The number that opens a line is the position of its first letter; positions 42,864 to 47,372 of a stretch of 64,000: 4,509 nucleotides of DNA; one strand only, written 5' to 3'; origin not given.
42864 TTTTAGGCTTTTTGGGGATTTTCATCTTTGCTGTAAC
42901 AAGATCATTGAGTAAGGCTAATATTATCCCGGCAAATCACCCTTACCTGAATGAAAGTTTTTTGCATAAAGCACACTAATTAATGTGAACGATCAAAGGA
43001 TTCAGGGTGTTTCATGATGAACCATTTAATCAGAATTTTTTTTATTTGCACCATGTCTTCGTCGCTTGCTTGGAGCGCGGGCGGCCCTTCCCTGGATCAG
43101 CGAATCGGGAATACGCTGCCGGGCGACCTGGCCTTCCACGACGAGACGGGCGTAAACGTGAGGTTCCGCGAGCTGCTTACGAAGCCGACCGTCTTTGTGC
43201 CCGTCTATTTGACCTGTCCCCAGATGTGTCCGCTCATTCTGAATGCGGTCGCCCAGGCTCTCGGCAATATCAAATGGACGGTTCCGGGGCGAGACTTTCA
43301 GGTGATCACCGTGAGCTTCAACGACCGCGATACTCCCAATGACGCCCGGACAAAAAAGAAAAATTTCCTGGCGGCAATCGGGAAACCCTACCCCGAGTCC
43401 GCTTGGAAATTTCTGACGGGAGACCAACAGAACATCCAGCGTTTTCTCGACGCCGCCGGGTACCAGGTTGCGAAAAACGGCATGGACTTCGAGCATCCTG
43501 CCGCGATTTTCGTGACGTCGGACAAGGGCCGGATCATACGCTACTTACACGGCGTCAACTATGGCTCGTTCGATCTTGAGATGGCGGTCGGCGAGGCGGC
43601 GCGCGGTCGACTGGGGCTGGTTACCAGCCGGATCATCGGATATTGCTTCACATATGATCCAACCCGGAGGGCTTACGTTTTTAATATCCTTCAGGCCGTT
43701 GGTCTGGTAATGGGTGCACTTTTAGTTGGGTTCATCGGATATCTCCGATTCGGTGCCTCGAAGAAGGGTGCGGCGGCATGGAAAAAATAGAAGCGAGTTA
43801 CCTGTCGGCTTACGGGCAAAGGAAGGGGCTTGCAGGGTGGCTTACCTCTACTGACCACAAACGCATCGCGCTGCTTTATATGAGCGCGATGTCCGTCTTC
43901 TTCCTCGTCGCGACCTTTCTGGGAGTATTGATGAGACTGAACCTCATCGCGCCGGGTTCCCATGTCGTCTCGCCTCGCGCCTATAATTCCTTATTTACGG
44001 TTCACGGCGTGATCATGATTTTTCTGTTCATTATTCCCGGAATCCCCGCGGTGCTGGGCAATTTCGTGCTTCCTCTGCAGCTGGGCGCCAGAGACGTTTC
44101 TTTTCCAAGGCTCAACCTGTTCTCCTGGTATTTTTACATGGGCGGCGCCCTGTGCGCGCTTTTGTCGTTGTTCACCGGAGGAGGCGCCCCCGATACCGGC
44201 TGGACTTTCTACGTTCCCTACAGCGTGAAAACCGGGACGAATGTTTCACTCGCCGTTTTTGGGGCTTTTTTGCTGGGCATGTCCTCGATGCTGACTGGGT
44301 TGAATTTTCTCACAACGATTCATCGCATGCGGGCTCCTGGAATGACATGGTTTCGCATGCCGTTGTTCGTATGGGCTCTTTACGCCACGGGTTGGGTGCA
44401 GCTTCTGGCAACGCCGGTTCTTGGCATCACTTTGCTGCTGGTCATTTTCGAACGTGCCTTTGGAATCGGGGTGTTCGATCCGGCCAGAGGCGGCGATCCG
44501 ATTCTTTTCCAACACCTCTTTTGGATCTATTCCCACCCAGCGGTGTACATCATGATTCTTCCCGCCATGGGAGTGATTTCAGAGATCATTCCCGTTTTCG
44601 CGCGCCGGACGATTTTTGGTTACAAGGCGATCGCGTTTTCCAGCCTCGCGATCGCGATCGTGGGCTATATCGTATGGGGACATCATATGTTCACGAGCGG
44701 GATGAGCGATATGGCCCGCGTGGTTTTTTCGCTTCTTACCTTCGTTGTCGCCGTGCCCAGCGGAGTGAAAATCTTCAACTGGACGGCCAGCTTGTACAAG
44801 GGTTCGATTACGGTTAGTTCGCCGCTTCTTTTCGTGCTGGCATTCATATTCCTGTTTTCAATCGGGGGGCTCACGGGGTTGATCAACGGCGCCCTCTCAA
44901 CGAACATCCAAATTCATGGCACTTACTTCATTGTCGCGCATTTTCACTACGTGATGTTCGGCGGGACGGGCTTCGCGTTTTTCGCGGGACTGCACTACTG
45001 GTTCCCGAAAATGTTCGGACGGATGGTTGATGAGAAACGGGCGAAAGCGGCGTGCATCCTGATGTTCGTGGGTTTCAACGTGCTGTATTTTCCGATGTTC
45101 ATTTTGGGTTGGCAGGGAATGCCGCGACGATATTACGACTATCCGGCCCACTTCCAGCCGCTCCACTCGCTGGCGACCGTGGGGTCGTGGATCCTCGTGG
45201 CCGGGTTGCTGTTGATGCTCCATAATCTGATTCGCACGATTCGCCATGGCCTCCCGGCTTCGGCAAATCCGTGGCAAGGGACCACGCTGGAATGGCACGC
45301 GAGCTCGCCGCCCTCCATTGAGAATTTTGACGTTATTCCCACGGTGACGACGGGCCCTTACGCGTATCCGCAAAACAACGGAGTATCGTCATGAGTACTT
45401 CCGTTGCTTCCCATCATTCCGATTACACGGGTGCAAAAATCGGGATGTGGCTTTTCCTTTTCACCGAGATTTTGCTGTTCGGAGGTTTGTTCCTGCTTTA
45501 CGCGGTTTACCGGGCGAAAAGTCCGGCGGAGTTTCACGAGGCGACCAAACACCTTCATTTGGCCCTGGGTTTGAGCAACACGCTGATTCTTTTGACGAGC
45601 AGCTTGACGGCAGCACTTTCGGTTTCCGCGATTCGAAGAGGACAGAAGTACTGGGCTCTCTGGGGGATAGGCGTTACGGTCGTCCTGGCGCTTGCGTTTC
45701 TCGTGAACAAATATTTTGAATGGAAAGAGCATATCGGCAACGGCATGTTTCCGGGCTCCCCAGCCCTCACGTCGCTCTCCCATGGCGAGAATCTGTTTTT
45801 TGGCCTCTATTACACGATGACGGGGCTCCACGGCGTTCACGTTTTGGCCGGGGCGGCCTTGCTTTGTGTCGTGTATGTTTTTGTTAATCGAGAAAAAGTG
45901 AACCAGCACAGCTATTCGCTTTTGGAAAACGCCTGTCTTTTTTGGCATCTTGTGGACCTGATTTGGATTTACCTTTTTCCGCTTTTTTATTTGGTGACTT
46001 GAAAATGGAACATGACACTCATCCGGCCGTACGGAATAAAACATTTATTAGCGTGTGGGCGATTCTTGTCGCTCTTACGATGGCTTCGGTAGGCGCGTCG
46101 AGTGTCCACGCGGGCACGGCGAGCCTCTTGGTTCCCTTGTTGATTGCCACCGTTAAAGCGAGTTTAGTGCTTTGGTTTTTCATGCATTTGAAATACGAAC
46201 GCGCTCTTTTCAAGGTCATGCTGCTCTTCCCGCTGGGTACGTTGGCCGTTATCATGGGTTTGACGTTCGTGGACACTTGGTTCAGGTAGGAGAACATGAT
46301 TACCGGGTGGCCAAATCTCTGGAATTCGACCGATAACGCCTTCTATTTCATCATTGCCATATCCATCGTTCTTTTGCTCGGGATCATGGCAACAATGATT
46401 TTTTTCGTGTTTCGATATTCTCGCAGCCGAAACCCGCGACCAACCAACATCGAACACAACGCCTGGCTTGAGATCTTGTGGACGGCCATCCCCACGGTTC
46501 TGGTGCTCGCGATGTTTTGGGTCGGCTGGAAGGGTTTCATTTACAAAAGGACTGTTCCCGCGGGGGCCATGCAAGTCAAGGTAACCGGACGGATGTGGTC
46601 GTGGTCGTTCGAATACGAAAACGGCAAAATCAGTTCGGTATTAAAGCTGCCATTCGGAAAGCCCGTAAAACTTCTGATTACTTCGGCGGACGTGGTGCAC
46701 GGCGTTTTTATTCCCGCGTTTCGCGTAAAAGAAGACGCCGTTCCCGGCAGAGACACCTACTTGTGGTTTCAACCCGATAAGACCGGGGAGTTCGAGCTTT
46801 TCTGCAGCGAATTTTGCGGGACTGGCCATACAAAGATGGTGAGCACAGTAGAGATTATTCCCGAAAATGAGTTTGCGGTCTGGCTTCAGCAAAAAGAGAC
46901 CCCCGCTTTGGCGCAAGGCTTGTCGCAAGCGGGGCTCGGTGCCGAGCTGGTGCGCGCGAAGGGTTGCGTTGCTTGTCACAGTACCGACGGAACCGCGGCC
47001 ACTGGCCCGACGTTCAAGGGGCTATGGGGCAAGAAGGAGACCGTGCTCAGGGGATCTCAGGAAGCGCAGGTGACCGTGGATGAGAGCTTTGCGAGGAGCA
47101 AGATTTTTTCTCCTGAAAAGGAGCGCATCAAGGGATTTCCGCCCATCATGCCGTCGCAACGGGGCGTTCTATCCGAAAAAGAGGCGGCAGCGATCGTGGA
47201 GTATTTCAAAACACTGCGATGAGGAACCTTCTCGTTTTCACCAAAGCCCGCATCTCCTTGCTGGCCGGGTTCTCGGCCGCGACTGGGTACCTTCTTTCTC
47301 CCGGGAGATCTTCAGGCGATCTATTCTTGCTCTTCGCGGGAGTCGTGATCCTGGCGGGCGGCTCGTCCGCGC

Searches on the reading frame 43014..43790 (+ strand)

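Call 40: search_protein_families(library=pfam, proteins=[window:43014-43790:+], max_evalue=0.001)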
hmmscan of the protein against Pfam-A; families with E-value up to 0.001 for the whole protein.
window:43014-43790:+ (258 aa): 1 family
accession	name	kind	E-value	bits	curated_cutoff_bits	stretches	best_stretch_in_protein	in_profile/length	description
PF02630.20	SCO1-SenC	-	3e-09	37.4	22.8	1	41-173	6-133/134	SCO1/SenC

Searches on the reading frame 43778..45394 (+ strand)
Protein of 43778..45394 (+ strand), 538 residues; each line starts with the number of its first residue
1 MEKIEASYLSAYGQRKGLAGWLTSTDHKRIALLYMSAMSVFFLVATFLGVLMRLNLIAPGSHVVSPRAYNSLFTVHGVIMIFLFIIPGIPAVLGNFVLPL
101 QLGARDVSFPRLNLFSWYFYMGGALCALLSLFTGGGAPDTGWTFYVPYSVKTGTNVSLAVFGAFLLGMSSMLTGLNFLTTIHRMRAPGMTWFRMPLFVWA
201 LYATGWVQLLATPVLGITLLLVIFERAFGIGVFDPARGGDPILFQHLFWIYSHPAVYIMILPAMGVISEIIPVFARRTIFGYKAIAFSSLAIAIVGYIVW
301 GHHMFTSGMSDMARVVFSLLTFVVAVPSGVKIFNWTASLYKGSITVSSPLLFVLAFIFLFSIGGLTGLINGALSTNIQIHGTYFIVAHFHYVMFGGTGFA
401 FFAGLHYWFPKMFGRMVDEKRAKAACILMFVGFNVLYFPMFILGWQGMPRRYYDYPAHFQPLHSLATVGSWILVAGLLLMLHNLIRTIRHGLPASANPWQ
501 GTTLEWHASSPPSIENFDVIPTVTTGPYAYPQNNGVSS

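Call 40: search_protein_families(library=pfam, proteins=[window:43778-45394:+], max_evalue=0.001)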
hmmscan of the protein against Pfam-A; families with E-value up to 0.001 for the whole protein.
window:43778-45394:+ (538 aa): 1 family
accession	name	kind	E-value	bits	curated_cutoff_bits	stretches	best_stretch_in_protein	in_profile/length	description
PF00115.25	COX1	-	5.8e-153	510.3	34.8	1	29-472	1-436/436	Cytochrome C and Quinol oxidase polypeptide I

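Call 74: list_cluster_members(proteins=[window:43778-45394:+, window:49270-50820:+, window:48119-49273:+, window:50837-51706:+, window:39357-40724:+, window:25854-27170:+, window:10541-11956:+, window:2022-3431:+])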
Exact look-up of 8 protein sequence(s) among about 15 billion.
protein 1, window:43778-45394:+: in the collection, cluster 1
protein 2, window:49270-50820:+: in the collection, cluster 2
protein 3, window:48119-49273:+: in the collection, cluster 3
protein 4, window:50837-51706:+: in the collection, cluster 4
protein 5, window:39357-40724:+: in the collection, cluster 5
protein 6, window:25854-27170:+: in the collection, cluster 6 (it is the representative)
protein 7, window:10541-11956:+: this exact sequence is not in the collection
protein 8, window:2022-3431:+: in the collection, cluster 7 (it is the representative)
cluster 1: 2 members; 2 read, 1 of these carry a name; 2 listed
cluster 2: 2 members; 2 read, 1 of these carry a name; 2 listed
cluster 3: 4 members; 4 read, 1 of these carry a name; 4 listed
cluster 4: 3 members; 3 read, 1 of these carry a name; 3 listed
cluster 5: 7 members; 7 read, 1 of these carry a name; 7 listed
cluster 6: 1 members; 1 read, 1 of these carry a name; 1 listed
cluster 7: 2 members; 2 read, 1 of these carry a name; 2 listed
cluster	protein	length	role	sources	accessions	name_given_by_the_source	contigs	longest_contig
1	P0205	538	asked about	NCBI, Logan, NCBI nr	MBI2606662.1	MAG: cytochrome c oxidase subunit I [Deltaproteobacteria bacterium] | cytochrome c oxidase subunit I [Deltaproteobacteria bacterium]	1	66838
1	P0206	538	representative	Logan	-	-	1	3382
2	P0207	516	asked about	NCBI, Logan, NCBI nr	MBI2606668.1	MAG: acyl-CoA carboxylase subunit beta [Deltaproteobacteria bacterium] | acyl-CoA carboxylase subunit beta [Deltaproteobacteria bacterium]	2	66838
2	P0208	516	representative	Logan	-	-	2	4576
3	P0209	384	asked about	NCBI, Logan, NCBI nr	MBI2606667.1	MAG: acyl-CoA dehydrogenase family protein [Deltaproteobacteria bacterium] | acyl-CoA dehydrogenase family protein [Deltaproteobacteria bacterium]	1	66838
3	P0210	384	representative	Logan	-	-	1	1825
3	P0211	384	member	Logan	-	-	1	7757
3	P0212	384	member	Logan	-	-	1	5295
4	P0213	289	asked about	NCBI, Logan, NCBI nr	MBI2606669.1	MAG: 3-keto-5-aminohexanoate cleavage protein [Deltaproteobacteria bacterium] | 3-keto-5-aminohexanoate cleavage protein [Deltaproteobacteria bacterium]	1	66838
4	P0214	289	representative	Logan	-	-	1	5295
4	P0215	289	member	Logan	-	-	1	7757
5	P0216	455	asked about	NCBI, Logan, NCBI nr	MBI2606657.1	MAG: polysulfide reductase NrfD [Deltaproteobacteria bacterium] | polysulfide reductase NrfD [Deltaproteobacteria bacterium]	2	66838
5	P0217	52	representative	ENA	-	-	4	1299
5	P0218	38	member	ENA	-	-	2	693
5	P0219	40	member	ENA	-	-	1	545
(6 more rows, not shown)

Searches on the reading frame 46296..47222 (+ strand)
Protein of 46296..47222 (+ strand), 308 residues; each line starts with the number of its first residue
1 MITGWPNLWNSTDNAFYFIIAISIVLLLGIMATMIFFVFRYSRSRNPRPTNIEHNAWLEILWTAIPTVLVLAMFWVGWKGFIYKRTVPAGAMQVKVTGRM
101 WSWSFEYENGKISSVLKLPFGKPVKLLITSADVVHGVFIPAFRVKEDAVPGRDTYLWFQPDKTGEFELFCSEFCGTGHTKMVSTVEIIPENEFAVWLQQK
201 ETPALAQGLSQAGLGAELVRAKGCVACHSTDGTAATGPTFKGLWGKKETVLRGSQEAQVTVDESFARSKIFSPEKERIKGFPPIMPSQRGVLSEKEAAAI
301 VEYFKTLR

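Call 40: search_protein_families(library=pfam, proteins=[window:46296-47222:+], max_evalue=0.001)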
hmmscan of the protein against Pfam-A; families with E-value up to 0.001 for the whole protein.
window:46296-47222:+ (308 aa): 5 families
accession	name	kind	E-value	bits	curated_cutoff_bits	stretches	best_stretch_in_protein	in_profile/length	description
PF00116.26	COX2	-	1.6e-17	64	22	1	116-186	48-118/120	Cytochrome C oxidase subunit II, periplasmic domain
PF00034.26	Cytochrom_C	-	2.7e-07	32.3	21.3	1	215-307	4-89/90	Cytochrome c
PF02790.20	COX2_TM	-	4.9e-07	30.3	22.8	1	18-72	25-80/88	Cytochrome C oxidase subunit II, transmembrane domain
PF13473.12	Cupredoxin_1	-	3.9e-05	24.1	27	1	113-174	34-95/104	Cupredoxin-like domain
PF13442.11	Cytochrome_CBB3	-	0.00017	22.3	27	0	215-303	6-67/68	Cytochrome C oxidase, cbb3-type, subunit III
